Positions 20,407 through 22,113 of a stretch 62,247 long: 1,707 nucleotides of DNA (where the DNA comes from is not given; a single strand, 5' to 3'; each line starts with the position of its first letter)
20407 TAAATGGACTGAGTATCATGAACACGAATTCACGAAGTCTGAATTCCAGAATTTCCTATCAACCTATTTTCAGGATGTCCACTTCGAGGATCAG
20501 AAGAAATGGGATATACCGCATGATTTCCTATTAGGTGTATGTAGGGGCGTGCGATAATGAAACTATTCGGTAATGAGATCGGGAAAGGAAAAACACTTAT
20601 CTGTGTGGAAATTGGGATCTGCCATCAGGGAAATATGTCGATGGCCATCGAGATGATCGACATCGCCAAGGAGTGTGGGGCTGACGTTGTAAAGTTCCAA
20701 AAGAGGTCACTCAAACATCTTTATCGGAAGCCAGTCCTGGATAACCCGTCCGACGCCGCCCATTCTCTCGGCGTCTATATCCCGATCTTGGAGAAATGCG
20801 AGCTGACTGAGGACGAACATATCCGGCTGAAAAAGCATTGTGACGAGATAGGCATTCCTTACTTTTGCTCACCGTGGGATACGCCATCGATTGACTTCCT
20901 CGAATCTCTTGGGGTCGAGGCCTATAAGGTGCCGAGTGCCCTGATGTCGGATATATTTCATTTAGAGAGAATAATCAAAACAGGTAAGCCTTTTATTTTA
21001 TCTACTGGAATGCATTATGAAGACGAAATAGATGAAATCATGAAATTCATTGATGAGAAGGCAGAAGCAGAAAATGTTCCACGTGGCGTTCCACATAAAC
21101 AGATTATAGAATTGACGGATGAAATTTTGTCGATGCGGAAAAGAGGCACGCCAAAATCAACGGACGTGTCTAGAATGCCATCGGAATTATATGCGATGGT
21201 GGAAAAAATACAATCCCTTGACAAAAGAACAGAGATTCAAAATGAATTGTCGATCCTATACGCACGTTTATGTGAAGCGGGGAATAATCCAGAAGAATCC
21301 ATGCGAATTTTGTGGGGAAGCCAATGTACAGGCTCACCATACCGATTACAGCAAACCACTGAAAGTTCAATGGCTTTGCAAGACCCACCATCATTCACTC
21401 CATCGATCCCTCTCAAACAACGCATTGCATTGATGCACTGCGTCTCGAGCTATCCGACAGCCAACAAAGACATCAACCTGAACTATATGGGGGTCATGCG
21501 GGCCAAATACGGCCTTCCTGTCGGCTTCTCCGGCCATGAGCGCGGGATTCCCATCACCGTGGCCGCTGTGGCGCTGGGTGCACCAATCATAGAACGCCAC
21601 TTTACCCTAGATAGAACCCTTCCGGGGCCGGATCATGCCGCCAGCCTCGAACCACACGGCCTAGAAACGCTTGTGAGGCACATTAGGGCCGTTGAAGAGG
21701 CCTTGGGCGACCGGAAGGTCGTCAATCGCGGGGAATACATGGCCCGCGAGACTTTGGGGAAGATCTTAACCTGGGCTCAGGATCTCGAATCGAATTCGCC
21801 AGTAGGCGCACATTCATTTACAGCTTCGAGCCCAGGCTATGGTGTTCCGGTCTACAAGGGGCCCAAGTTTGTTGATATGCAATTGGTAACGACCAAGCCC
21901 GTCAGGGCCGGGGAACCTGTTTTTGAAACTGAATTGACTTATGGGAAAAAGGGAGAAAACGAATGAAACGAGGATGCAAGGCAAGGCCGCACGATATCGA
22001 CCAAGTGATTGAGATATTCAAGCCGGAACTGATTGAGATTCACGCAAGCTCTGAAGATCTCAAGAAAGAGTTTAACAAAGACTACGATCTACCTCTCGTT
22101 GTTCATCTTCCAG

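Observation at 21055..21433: HNH endonuclease gene overprinted in an alternative frame inside an in-frame insertion of neuB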

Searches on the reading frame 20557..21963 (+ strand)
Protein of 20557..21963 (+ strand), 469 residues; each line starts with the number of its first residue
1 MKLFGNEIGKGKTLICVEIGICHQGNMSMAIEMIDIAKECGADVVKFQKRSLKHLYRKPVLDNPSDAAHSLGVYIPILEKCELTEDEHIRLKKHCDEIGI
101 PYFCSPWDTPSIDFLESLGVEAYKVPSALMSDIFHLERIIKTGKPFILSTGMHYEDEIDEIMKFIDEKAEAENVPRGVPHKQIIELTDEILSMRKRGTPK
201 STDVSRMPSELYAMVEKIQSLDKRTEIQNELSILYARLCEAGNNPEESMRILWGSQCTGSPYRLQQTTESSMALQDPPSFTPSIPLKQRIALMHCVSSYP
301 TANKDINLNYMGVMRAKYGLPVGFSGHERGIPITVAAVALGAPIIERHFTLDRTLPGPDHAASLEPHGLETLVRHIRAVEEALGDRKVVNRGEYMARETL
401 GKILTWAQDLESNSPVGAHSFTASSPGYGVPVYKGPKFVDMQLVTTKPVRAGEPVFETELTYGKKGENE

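Call 3: search_protein_families(library=pfam, proteins=[window:20557-21963:+], max_evalue=1)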
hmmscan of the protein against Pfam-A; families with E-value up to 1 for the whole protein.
window:20557-21963:+ (469 aa): 2 families
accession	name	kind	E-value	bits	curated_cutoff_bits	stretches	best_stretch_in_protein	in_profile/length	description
PF03102.20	NeuB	-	2e-78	263.6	22.1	2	287-386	140-239/241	NeuB family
PF07905.16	PucR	-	0.062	14.1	33.5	1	130-191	29-88/118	Purine catabolism regulatory protein-like family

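Call 6: search_protein_families(library=phrogs, proteins=[window:20557-21963:+], max_evalue=1)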
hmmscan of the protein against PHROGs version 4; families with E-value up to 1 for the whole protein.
window:20557-21963:+ (469 aa): 0 families

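Call 7: search_protein_families(library=ncbifam, proteins=[window:20557-21963:+], max_evalue=1)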
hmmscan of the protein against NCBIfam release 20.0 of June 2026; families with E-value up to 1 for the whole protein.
window:20557-21963:+ (469 aa): 2 families
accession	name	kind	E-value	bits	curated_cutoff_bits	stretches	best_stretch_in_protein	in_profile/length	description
TIGR03569.1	NeuB_NnaB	equivalog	1.2e-80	271.1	399.65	1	13-440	1-316/329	N-acetylneuraminate synthase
TIGR03586.1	PseI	equivalog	9.7e-54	182.7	340.25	2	288-433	162-307/327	pseudaminic acid synthase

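Call 11: find_homologous_proteins(query=window:20557-21963:+, max_evalue=1e-10)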
Query window:20557-21963:+ (469 aa): 7955 proteins with E <= 1e-10 among 8000 candidates; the best 120 are listed.
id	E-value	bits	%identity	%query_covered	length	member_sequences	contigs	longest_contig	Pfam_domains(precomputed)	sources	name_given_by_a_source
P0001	0.0e+0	1070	100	100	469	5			PF03102.21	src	-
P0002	3.1e-142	493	53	95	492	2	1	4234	PF03102.21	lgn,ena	-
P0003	6.8e-135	469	63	38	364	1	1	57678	PF03102.21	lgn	-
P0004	2.1e-132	460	59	42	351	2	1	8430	PF03102.21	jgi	jgi:N-acetylneuraminate synthase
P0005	6.9e-132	459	62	39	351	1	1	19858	PF03102.21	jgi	jgi:N-acetylneuraminate synthase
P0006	1.1e-130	455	68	32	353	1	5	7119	PF03102.21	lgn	-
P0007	7.1e-130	452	60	38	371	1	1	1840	PF03102.21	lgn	-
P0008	7.4e-128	445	56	45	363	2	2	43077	PF03102.21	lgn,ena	-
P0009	1.4e-127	445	63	37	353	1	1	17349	PF03102.21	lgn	-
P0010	1.6e-126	441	65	36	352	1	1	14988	PF03102.21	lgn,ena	-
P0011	4.7e-123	430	59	39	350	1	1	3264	PF03102.21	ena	-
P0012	4.7e-123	430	61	36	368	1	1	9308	PF03102.21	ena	-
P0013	3.0e-122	427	60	37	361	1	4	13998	PF03102.21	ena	-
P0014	3.8e-122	427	53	44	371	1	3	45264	PF03102.21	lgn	-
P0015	1.4e-121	425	63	38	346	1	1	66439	PF03102.21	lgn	-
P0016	9.6e-121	422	56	42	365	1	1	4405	PF03102.21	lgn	-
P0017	1.2e-120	422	59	38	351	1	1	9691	PF03102.21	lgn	-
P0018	2.0e-120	421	64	39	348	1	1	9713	PF03102.21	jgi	jgi:sialic acid synthase SpsE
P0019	6.0e-120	419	64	34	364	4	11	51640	PF03102.21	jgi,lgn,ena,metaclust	metaclust:\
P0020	1.2e-119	418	58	37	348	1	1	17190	PF03102.21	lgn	-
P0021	6.3e-118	413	59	35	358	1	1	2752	PF03102.21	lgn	-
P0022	5.9e-115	403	65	35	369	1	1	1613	PF03102.21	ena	-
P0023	1.8e-114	401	61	36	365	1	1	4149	PF03102.21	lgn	-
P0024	2.6e-114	401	65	36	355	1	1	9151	PF03102.21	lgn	-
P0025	2.0e-113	398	58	35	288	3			PF03102.21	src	-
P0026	4.8e-113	397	59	36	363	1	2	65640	PF03102.21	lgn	-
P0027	8.3e-113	396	64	36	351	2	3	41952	PF03102.21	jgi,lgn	jgi:sialic acid synthase SpsE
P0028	1.2e-112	395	62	36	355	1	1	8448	PF03102.21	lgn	-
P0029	1.3e-112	395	60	37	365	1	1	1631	PF03102.21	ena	-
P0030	1.2e-111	392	60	38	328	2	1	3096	PF03102.21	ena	-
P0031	2.0e-111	391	61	41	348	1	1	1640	PF03102.21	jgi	jgi:sialic acid synthase SpsE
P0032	4.6e-110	387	58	36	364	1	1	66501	PF03102.21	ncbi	-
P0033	2.4e-108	381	65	31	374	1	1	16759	PF03102.21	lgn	-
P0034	1.8e-85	306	51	31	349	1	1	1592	PF03102.21,PF08666.18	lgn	-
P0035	1.7e-83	299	48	35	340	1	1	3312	PF03102.21,PF08666.18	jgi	jgi:N-acetylneuraminate synthase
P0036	2.4e-83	299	43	36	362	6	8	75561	PF03102.21,PF08666.18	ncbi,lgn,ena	-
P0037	4.6e-82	294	51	32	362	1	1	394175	PF03102.21,PF08666.18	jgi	-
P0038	4.2e-81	291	48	35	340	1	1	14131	PF03102.21,PF08666.18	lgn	-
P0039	1.6e-79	286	45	34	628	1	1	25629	PF03102.21,PF08666.18,PF01261.31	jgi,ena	-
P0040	1.7e-79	286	51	38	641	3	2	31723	PF03102.21,PF08666.18,PF01261.31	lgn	-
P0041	5.7e-79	284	45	35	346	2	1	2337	PF03102.21,PF08666.18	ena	-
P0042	7.2e-79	284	47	36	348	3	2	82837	PF03102.21,PF08666.18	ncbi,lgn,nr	ncbi:MAG: N-acetylneuraminate synthase family protein [Patescibacteria group bacterium]|nr:N-acetyln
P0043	1.6e-78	283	46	34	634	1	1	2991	PF03102.21,PF08666.18,PF01261.31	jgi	jgi:sialic acid synthase SpsE/sugar phosphate isomerase/epimerase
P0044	2.0e-78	282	45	34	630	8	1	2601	PF03102.21,PF08666.18,PF01261.31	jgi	jgi:sialic acid synthase SpsE/sugar phosphate isomerase/epimerase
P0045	3.6e-78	282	51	32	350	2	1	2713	PF03102.21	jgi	-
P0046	5.4e-78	281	43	34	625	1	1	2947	PF03102.21,PF08666.18,PF01261.31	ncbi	ncbi:MAG: N-acetylneuraminate synthase family protein [Nitrospinota bacterium]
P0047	6.7e-78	281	45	36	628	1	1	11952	PF03102.21,PF08666.18,PF01261.31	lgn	-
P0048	1.6e-77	279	47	35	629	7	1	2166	PF03102.21,PF08666.18,PF01261.31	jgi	jgi:sialic acid synthase SpsE/sugar phosphate isomerase/epimerase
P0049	3.4e-77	278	46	32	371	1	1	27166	PF03102.21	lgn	-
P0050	4.6e-77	278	52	34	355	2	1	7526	PF03102.21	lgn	-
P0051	4.8e-77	278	46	37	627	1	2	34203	PF03102.21,PF08666.18,PF01261.31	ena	-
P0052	7.4e-77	277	49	37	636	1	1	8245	PF03102.21,PF08666.18,PF01261.31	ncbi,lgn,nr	ncbi:MAG: N-acetylneuraminate synthase family protein [Anaerolineales bacterium]|nr:N-acetylneuramin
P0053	7.7e-77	277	46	34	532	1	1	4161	PF03102.21,PF08666.18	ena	-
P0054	7.9e-77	277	54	31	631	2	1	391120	PF03102.21,PF08666.18,PF01261.31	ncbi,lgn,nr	ncbi:MAG: N-acetylneuraminate synthase family protein [Armatimonadetes bacterium]|nr:N-acetylneurami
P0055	8.7e-77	277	46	37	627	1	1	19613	PF03102.21,PF08666.18,PF01261.31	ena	-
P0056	1.1e-76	277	44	36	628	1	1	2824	PF03102.21,PF08666.18,PF01261.31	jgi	jgi:N-acetylneuraminate synthase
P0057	1.4e-76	276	44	36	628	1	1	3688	PF03102.21,PF08666.18,PF01261.31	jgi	jgi:N-acetylneuraminate synthase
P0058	1.6e-76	276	54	31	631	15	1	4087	PF03102.21,PF08666.18,PF01261.31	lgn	-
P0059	2.0e-76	276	48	35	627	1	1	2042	PF03102.21,PF01261.31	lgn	-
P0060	2.3e-76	276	51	32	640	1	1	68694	PF03102.21,PF08666.18,PF01261.31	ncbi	-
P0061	3.2e-76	275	44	36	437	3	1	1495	PF03102.21,PF08666.18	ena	-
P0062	4.0e-76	275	51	35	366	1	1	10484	PF03102.21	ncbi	-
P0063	4.8e-76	275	51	31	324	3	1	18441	PF03102.21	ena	-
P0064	1.0e-75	274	49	38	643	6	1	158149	PF03102.21,PF08666.18,PF01261.31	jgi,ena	-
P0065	1.2e-75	273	44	37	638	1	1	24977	PF03102.21,PF08666.18,PF01261.31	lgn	-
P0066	1.2e-75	273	46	36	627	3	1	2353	PF03102.21,PF08666.18,PF01261.31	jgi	jgi:sialic acid synthase SpsE/sugar phosphate isomerase/epimerase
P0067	1.3e-75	273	49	38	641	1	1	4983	PF03102.21,PF08666.18,PF01261.31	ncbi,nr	ncbi:MAG: N-acetylneuraminate synthase family protein [Armatimonadetes bacterium]|nr:N-acetylneurami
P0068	1.4e-75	273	45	34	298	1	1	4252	PF03102.21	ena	-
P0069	1.7e-75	273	45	36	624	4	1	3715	PF03102.21,PF08666.18,PF01261.31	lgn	-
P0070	2.1e-75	273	50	30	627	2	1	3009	PF03102.21,PF08666.18,PF01261.31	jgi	-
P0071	2.3e-75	272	57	30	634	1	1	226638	PF03102.21,PF08666.18,PF01261.31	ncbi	-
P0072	2.8e-75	272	51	30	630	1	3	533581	PF03102.21,PF08666.18,PF01261.31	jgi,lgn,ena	-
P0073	2.9e-75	272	52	34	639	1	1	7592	PF03102.21,PF08666.18,PF01261.31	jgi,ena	-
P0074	3.0e-75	272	42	41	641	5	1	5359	PF03102.21,PF08666.18,PF01261.31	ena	-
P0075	3.1e-75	272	47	35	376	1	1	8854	PF03102.21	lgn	-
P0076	4.1e-75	272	42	41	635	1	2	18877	PF03102.21,PF08666.18,PF01261.31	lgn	-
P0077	5.0e-75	271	44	36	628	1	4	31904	PF03102.21,PF08666.18,PF01261.31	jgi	jgi:sialic acid synthase SpsE/sugar phosphate isomerase/epimerase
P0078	5.1e-75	271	46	37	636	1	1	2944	PF03102.21,PF08666.18,PF01261.31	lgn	-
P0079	6.3e-75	271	44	39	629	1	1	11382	PF03102.21,PF08666.18,PF01261.31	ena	-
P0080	6.4e-75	271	46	36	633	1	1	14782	PF03102.21,PF08666.18,PF01261.31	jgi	jgi:N-acetylneuraminate synthase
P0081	7.3e-75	271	44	41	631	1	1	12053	PF03102.21,PF08666.18,PF01261.31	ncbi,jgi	jgi:N-acetylneuraminate synthase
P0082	7.6e-75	271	51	31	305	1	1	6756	PF03102.21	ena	-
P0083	8.3e-75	271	44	34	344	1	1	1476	PF03102.21,PF08666.18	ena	-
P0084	8.7e-75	270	42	35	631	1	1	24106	PF03102.21,PF08666.18,PF01261.31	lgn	-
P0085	8.7e-75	270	53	31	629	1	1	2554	PF03102.21,PF08666.18,PF01261.31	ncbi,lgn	-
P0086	9.8e-75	270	49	37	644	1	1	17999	PF03102.21,PF08666.18,PF01261.31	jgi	jgi:sialic acid synthase SpsE/sugar phosphate isomerase/epimerase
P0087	1.0e-74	270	45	45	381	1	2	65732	PF03102.21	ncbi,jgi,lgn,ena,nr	ncbi:MAG: N-acetylneuraminate synthase family protein [Sphingomonadales bacterium]|nr:N-acetylneuram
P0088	1.1e-74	270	48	31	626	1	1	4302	PF03102.21,PF08666.18,PF01261.31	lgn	-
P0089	1.2e-74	270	48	38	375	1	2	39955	PF03102.21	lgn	-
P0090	1.2e-74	270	51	30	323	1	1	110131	PF03102.21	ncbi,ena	-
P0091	1.6e-74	270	47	37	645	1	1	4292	PF03102.21,PF08666.18,PF01261.31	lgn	-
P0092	1.6e-74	270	43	36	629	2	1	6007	PF03102.21,PF08666.18,PF01261.31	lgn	-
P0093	1.7e-74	270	53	31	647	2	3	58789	PF03102.21,PF08666.18,PF01261.31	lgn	-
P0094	1.8e-74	269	39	43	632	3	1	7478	PF03102.21,PF08666.18,PF01261.31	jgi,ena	-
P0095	1.8e-74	269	50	33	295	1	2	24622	PF03102.21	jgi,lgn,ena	-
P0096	1.8e-74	269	43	37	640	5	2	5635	PF03102.21,PF08666.18,PF01261.31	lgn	-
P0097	1.8e-74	269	49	35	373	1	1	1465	PF03102.21,PF08666.18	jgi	-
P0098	1.9e-74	269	49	30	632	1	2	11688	PF03102.21,PF08666.18,PF01261.31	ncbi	ncbi:MAG: N-acetylneuraminate synthase family protein [Dehalococcoidia bacterium]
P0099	2.2e-74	269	45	37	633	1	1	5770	PF03102.21,PF08666.18,PF01261.31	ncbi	-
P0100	2.3e-74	269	48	38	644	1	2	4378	PF03102.21,PF08666.18,PF01261.31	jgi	jgi:N-acetylneuraminate synthase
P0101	2.4e-74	269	43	41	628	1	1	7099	PF03102.21,PF08666.18,PF01261.31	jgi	jgi:sialic acid synthase SpsE/sugar phosphate isomerase/epimerase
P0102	2.7e-74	269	45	43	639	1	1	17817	PF03102.21,PF08666.18,PF01261.31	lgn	-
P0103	2.7e-74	269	41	41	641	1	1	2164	PF03102.21,PF08666.18,PF01261.31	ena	-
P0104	2.9e-74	269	44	36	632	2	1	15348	PF03102.21,PF08666.18,PF01261.31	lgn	-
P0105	3.2e-74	269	43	37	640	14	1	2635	PF03102.21,PF08666.18,PF01261.31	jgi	jgi:sialic acid synthase SpsE/sugar phosphate isomerase/epimerase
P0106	3.6e-74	268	42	42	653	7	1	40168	PF03102.21,PF08666.18,PF01261.31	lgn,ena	-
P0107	3.7e-74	268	46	33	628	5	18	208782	PF03102.21,PF08666.18,PF01261.31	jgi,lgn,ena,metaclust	metaclust:\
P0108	4.0e-74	268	46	36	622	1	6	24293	PF03102.21,PF08666.18,PF01261.31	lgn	-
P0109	4.0e-74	268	46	35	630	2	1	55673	PF03102.21,PF08666.18,PF01261.31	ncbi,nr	ncbi:MAG: N-acetylneuraminate synthase family protein [Anaerolineae bacterium]|nr:N-acetylneuraminat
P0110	4.1e-74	268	45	34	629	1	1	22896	PF03102.21,PF08666.18,PF01261.31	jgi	jgi:N-acetylneuraminate synthase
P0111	5.7e-74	268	47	36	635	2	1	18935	PF03102.21,PF08666.18,PF01261.31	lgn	-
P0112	5.8e-74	268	53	31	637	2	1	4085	PF03102.21,PF08666.18,PF01261.31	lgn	-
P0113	6.2e-74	268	40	45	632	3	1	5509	PF03102.21,PF08666.18,PF01261.31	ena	-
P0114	8.1e-74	267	45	36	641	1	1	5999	PF03102.21,PF08666.18,PF01261.31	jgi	jgi:N-acetylneuraminate synthase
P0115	9.1e-74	267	46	36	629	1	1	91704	PF03102.21,PF08666.18,PF01261.31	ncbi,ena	-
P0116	1.0e-73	267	44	37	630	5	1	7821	PF03102.21,PF08666.18,PF01261.31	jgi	jgi:N-acetylneuraminate synthase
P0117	1.2e-73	267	46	37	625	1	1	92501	PF03102.21,PF08666.18,PF01261.31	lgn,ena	-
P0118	1.4e-73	267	44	35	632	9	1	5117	PF03102.21,PF08666.18,PF01261.31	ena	-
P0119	1.4e-73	266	45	33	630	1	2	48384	PF03102.21,PF08666.18,PF01261.31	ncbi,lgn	-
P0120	1.7e-73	266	42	38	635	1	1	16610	PF03102.21,PF01261.31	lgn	-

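Call 13: find_encoding_contigs(protein=P0002, flank=5000)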
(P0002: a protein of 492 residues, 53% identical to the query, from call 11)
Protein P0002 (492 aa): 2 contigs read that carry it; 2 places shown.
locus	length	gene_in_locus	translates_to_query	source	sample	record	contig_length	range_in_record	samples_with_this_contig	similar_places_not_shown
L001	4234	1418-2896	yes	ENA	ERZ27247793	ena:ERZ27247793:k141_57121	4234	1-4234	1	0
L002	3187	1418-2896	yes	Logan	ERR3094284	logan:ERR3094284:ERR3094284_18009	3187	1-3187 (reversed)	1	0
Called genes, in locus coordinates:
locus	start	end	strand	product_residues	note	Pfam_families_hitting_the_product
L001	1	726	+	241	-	?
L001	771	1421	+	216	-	PF05175:MTS (weak), PF08003:Methyltransf_9 (weak), PF13489:Methyltransf_23, PF02353:CMAS, PF13847:Methyltransf_31, PF08241:Methyltransf_11, PF08242:Methyltransf_12, PF13649:Methyltransf_25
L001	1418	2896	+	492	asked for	PF03102:NeuB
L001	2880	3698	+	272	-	PF01261:AP_endonuc_2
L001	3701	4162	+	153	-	-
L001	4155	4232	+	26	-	?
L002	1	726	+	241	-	?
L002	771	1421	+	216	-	PF05175:MTS (weak), PF08003:Methyltransf_9 (weak), PF13489:Methyltransf_23, PF02353:CMAS, PF13847:Methyltransf_31, PF08241:Methyltransf_11, PF08242:Methyltransf_12, PF13649:Methyltransf_25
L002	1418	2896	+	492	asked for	PF03102:NeuB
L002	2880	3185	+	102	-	?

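Call 50: find_encoding_contigs(protein=P0003, flank=3000, max_places=2)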
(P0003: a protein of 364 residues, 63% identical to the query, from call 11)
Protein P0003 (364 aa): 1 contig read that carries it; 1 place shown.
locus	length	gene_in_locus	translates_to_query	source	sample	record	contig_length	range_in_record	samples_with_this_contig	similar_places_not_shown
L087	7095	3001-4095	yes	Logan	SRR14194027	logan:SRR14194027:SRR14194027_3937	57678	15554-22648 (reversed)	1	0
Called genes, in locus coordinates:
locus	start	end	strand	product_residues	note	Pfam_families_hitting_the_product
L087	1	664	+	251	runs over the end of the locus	PF02348:CTP_transf_3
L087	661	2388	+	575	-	PF02310:B12-binding (weak), PF04055:Radical_SAM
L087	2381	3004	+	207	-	PF02353:CMAS (weak), PF13489:Methyltransf_23, PF13847:Methyltransf_31, PF08241:Methyltransf_11, PF08242:Methyltransf_12, PF13649:Methyltransf_25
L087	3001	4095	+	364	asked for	PF03102:NeuB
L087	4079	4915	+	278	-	PF01261:AP_endonuc_2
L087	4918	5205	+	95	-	-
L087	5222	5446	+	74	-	-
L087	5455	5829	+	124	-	PF05521:Phage_HCP (weak)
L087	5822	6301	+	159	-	PF04883:HK97-gp10_like (weak)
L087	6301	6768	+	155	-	-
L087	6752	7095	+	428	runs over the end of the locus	PF01973:MptE-like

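Call 51: find_encoding_contigs(protein=P0006, flank=3000, max_places=2)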
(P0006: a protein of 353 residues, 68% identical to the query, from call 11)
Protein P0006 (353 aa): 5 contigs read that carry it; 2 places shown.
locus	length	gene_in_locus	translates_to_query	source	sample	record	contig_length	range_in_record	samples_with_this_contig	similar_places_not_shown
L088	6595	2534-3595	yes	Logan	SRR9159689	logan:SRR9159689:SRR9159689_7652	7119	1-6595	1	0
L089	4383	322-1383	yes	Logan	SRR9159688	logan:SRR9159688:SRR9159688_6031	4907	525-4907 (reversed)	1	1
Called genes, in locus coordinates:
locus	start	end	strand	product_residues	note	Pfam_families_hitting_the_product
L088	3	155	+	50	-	?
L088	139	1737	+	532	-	PF02310:B12-binding (weak), PF04055:Radical_SAM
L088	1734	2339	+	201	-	PF02353:CMAS, PF08003:Methyltransf_9 (weak), PF13489:Methyltransf_23, PF05175:MTS, PF13847:Methyltransf_31, PF08241:Methyltransf_11, PF08242:Methyltransf_12, PF13649:Methyltransf_25, +2 more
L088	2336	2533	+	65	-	-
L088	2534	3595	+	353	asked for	PF03102:NeuB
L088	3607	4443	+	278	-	PF01261:AP_endonuc_2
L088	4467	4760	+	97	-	-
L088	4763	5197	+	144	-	-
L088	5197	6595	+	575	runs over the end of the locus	-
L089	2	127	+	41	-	?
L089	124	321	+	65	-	-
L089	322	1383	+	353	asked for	PF03102:NeuB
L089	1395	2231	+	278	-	PF01261:AP_endonuc_2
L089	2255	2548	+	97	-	-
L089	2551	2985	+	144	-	-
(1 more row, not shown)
